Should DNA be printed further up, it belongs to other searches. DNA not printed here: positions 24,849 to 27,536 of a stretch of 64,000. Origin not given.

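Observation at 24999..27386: Unusual tri-domain fusion: beta-rich N-domain + DUF3237-like + truncated hemoglobin, convergent on the encapsulin operon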

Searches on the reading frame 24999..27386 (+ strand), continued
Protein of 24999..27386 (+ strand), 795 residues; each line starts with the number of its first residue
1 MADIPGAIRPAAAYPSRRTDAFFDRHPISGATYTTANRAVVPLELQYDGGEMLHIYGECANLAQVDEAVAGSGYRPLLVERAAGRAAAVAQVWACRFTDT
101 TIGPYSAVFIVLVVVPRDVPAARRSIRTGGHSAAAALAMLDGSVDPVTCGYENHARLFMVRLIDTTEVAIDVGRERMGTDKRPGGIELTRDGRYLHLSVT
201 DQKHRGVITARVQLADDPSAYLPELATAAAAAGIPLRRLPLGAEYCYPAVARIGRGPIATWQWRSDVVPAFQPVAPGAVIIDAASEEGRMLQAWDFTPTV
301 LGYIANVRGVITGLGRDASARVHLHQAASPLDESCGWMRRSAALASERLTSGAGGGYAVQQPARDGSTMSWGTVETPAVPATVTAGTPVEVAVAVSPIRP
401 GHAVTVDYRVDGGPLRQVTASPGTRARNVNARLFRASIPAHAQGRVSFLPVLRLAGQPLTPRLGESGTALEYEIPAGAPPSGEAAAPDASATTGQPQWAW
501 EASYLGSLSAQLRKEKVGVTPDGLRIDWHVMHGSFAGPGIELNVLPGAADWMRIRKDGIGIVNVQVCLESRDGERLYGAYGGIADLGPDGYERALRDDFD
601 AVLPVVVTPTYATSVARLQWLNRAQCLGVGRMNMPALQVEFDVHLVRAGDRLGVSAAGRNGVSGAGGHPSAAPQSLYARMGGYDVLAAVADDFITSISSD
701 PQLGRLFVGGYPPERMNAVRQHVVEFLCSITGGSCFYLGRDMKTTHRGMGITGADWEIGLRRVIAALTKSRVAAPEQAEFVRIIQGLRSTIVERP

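Call 37: search_protein_families(library=pfam, alignment_id=A1, max_evalue=0.01)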
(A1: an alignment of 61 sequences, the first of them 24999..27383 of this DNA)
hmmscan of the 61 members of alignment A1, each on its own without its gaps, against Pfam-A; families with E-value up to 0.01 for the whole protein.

A. member 1, window:24999-27383:+ (795 aa): 3 families
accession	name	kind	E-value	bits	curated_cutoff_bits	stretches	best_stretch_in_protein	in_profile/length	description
PF11578.13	DUF3237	-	1.1e-18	67.8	24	1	508-644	9-147/149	Protein of unknown function (DUF3237)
PF01152.27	Bac_globin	-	2.4e-10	41.1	21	1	675-791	1-119/121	Bacterial-like globin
PF06314.16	ADC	-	0.00017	21.6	29.8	1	88-218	49-145/238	Acetoacetate decarboxylase (ADC)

B. families by the number of members that match (of 61 scanned): 3 families
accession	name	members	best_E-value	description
PF11578.13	DUF3237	61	8.1e-27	Protein of unknown function (DUF3237)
PF01152.27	Bac_globin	61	7.1e-17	Bacterial-like globin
PF06314.16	ADC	45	7.7e-07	Acetoacetate decarboxylase (ADC)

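Call 59: search_solved_structures(query=P0066, max_evalue=10, show_alignments=5)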
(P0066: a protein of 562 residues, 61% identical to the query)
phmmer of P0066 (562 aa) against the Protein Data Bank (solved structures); distinct sequences matched with E-value up to 10: 3.
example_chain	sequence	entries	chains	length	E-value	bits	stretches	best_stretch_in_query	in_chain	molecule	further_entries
4pux_A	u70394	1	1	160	5.3e-05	25.4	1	422-522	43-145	Uncharacterized protein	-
3g7g_A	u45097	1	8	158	0.031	16.3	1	419-514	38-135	UPF0311 protein CA_C3321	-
3c5o_A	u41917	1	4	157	0.35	12.8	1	418-535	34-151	UPF0311 protein RPA1785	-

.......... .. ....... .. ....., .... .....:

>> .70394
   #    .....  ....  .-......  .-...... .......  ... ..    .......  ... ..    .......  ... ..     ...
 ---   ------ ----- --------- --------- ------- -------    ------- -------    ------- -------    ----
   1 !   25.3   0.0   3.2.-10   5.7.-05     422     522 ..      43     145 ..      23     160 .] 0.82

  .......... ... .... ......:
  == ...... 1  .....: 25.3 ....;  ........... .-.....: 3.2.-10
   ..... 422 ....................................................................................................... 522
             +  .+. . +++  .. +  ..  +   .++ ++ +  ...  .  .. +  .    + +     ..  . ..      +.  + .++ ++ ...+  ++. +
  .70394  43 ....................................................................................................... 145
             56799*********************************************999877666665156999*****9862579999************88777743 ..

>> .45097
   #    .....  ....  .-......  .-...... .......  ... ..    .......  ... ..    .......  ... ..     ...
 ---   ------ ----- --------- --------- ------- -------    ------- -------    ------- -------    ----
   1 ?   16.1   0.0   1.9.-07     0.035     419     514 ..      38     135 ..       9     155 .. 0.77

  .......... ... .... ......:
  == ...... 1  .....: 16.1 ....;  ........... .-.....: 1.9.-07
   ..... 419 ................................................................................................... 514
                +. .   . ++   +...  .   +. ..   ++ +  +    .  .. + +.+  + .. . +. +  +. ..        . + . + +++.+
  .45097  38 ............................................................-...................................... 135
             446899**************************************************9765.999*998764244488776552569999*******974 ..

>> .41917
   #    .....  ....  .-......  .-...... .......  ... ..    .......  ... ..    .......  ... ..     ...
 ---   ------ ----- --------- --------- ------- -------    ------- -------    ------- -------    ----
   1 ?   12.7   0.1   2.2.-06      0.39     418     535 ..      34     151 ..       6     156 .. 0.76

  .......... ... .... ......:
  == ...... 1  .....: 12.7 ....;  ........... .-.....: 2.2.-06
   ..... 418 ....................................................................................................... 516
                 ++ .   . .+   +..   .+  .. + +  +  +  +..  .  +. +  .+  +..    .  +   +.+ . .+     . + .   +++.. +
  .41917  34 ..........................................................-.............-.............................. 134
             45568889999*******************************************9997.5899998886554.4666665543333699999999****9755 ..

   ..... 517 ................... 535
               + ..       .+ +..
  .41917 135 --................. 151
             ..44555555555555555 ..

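Call 69: predict_structure(alignment_id=A1)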
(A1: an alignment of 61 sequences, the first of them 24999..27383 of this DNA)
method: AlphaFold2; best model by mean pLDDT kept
length: 795 residues; sequences in the alignment: 61
mean_pLDDT: 79.5   pTM: 0.49
mean pLDDT of the five models: 79.5, 78.3, 77.6, 76.6, 76.1
residues with pLDDT >= 90: 358; 70-90: 271; 50-70: 49; < 50: 117
segments of 3 or more residues with pLDDT < 50: 1-16, 317-357, 457-496, 653-672
pLDDT, mean of each block of 10 residues (from residue 1): 36 52 87 80 88 97 96 95 90 94 92 96 88 90 87 95 86 81 94 96 97 91 92 87 91 87 92 96 97 98 93 59 31 34 25 43 74 70 74 80 80 80 68 80 68 57 33 28 28 52 93 87 86 93 81 87 91 92 90 88 89 91 92 90 85 41 31 81 95 94 80 82 91 79 81 95 97 96 93 84
secondary structure, 60 per line:
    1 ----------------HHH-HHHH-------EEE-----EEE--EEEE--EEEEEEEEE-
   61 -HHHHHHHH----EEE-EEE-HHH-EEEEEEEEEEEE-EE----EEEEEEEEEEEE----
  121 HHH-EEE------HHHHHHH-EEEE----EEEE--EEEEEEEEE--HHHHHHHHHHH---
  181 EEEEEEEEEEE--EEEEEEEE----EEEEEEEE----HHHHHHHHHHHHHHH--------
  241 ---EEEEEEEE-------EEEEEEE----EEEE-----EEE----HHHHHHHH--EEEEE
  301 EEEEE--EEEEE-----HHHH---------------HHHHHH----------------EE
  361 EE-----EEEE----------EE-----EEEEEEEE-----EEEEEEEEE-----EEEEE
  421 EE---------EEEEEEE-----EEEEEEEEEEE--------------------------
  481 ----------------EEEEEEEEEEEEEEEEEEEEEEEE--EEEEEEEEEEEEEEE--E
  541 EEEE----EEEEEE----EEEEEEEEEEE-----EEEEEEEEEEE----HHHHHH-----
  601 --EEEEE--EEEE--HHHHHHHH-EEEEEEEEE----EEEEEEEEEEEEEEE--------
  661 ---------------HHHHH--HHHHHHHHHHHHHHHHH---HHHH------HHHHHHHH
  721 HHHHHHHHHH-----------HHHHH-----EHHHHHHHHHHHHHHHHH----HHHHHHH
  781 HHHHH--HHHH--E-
elements in order (helices of 4 or more, strands of 3 or more residues): H21-24 E32-34 E40-42 E45-48 E51-59 H62-69 E74-76 E78-80 E86-97 E105-116 E125-127 H134-140 E142-145 E150-153 E156-164 H167-177 E181-191 E194-201 E206-213 H218-232 E244-251 E259-265 E270-273 E279-281 H286-293 E296-305 E308-312 H318-321 H337-342 E359-362 E368-371 E389-396 E402-410 E416-422 E432-438 E444-454 E497-520 E523-537 E540-544 E549-554 E559-569 E575-585 H590-595 E603-607 E610-613 H616-623 E625-633 E638-652 H676-680 H683-699 H703-706 H713-730 H742-746 H753-769 H774-785 H788-791

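Call 73: fold_search(model_id=the predicted structure, library=pdb)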
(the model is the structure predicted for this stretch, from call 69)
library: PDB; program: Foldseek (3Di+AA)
matches with E <= 10: 1034; with E <= 0.001: 75
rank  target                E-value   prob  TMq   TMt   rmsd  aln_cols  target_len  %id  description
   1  3c5o_A                3.1e-10  1.00  0.17  0.85   2.9       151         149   26  Crystal structure of the conserved protein of unknown function RPA1785 from Rhodopseudomonas palustris (released 2008-02-19)
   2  3c5o_D                3.4e-10  1.00  0.18  0.85   2.6       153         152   25  Crystal structure of the conserved protein of unknown function RPA1785 from Rhodopseudomonas palustris (released 2008-02-19)
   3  4pux                  4.7e-10  1.00  0.17  0.80   4.2       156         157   21  Crystal structure of a beta-barrel like protein (ABAYE2633) from Acinetobacter baumannii AYE at 1.43 A resolution (released 2014-06-18)
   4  3g7g_A                1.0e-09  1.00  0.17  0.86   2.4       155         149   17  Crystal structure of the protein with unknown function from Clostridium acetobutylicum ATCC 824 (released 2009-03-17)
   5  3g7g_G                1.2e-09  1.00  0.17  0.86   2.4       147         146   20  Crystal structure of the protein with unknown function from Clostridium acetobutylicum ATCC 824 (released 2009-03-17)
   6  3c5o_C                1.3e-09  1.00  0.17  0.84   2.6       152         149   25  Crystal structure of the conserved protein of unknown function RPA1785 from Rhodopseudomonas palustris (released 2008-02-19)
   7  3g7g_F                1.3e-09  1.00  0.17  0.85   2.9       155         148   18  Crystal structure of the protein with unknown function from Clostridium acetobutylicum ATCC 824 (released 2009-03-17)
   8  3c5o_B                1.8e-09  1.00  0.18  0.84   2.7       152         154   25  Crystal structure of the conserved protein of unknown function RPA1785 from Rhodopseudomonas palustris (released 2008-02-19)
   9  3g7g_B                2.3e-09  1.00  0.17  0.88   2.6       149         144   17  Crystal structure of the protein with unknown function from Clostridium acetobutylicum ATCC 824 (released 2009-03-17)
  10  3g7g_H                2.7e-09  1.00  0.17  0.83   2.7       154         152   19  Crystal structure of the protein with unknown function from Clostridium acetobutylicum ATCC 824 (released 2009-03-17)
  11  3g7g_D                4.3e-09  1.00  0.17  0.85   2.4       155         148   18  Crystal structure of the protein with unknown function from Clostridium acetobutylicum ATCC 824 (released 2009-03-17)
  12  3g7g_C                7.3e-09  1.00  0.17  0.86   2.9       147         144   18  Crystal structure of the protein with unknown function from Clostridium acetobutylicum ATCC 824 (released 2009-03-17)
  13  3c8w_B                1.8e-08  1.00  0.22  0.60   6.2       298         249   10  Crystal structure of acetoacetate decarboxylase (ADC) (YP_094708.1) from Legionella pneumophila subsp. pneumophila str (released 2008-02-26)
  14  3c8w_A                4.2e-08  1.00  0.22  0.60   7.4       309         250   10  Crystal structure of acetoacetate decarboxylase (ADC) (YP_094708.1) from Legionella pneumophila subsp. pneumophila str (released 2008-02-26)
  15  2gl3_A                4.4e-08  1.00  0.15  0.87   1.2       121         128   30  Crystal structure of Mycobacterium tuberculosis trHbN, TyrB10Phe GlnE11Val mutant (released 2006-09-19)
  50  6jjt_D                2.2e-05  1.00  0.14  0.71   4.9       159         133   15  Crystal structure of an enzyme from Penicillium herquei in condition1 (released 2020-01-01)
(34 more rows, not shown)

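Call 76: search_protein_families(library=pfam, proteins=[P0080, L007:11686-13476:+, L007:5234-6406:+, L003:6443-6964:+, L003:4415-5341:+, L006:13189-13932:+], max_evalue=0.01)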
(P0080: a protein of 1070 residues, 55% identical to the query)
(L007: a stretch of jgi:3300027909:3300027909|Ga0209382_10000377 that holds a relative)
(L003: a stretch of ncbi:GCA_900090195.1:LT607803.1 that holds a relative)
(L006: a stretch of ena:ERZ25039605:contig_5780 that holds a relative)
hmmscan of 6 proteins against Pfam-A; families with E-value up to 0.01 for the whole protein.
P0080 (1070 aa): 2 families
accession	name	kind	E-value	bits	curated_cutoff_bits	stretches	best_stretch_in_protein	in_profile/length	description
PF11578.13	DUF3237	-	1e-22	80.9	24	1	421-560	8-149/149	Protein of unknown function (DUF3237)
PF00067.27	p450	-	1.6e-06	27.6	22.8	0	910-943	357-390/462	Cytochrome P450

L007:11686-13476:+ (597 aa): 11 families
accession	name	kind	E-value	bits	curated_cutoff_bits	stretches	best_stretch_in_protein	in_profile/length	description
PF13738.12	Pyr_redox_3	-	2.6e-19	70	30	1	167-366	1-202/305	Pyridine nucleotide-disulphide oxidoreductase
PF07992.20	Pyr_redox_2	-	1.7e-16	61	26.1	1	166-391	3-201/291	Pyridine nucleotide-disulphide oxidoreductase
PF00743.25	FMO-like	-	4.3e-16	58.9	22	1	220-363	68-218/532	Flavin-binding monooxygenase-like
PF13434.12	Lys_Orn_oxgnase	-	6.3e-11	42.4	21.3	1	258-369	117-231/339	L-lysine 6-monooxygenase/L-ornithine 5-monooxygenase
PF00070.33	Pyr_redox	-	3.4e-06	27.9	22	1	331-374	2-45/82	Pyridine nucleotide-disulphide oxidoreductase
PF13450.12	NAD_binding_8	-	2.3e-05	25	21.9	1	168-199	1-32/68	NAD(P)-binding Rossmann-like domain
PF01494.25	FAD_binding_3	-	3.4e-05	23.7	22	0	166-198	4-36/349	FAD binding domain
PF02254.24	TrkA_N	-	0.00019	22.2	23.8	0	331-398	1-68/116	TrkA-N domain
PF13241.12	NAD_binding_7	-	0.00044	21.2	22.1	0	325-378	4-55/104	Putative NAD(P)-binding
PF03486.20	HI0933_like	-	0.00066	19.6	50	0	166-200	3-37/244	HI0933-like protein Rossmann domain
PF12680.13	SnoaL_2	-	0.0087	17.1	27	0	18-77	5-58/102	SnoaL-like domain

L007:5234-6406:+ (391 aa): 0 families

L003:6443-6964:+ (174 aa): 1 family
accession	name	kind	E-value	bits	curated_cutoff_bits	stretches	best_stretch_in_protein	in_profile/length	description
PF02734.22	Dak2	-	0.0083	16.5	27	1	99-161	19-77/174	DAK2 domain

L003:4415-5341:+ (309 aa): 1 family
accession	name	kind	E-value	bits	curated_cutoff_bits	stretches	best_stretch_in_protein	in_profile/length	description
PF11578.13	DUF3237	-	3.8e-19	69.3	24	1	143-284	5-148/149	Protein of unknown function (DUF3237)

L006:13189-13932:+ (248 aa): 1 family
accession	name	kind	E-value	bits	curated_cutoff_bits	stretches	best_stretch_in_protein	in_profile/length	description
PF11578.13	DUF3237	-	2.4e-22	79.7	24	1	85-216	17-149/149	Protein of unknown function (DUF3237)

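Call 87: find_encoding_contigs(protein=window:24999-27386:+, flank=3000, max_places=3)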
Protein window:24999-27386:+ (795 aa): no gene with exactly this product is on record in the collection.

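Call 88: find_encoding_contigs(protein=P0001, flank=3000, max_places=2)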
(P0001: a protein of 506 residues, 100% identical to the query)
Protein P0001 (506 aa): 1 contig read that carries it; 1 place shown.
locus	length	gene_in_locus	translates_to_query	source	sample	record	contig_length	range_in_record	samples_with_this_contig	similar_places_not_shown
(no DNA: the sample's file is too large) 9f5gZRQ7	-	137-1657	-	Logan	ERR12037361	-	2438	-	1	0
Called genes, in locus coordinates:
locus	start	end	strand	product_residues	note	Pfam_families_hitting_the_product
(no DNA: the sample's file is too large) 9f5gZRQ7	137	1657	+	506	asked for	PF11578:DUF3237, PF01152:Bac_globin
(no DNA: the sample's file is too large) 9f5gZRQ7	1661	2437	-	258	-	?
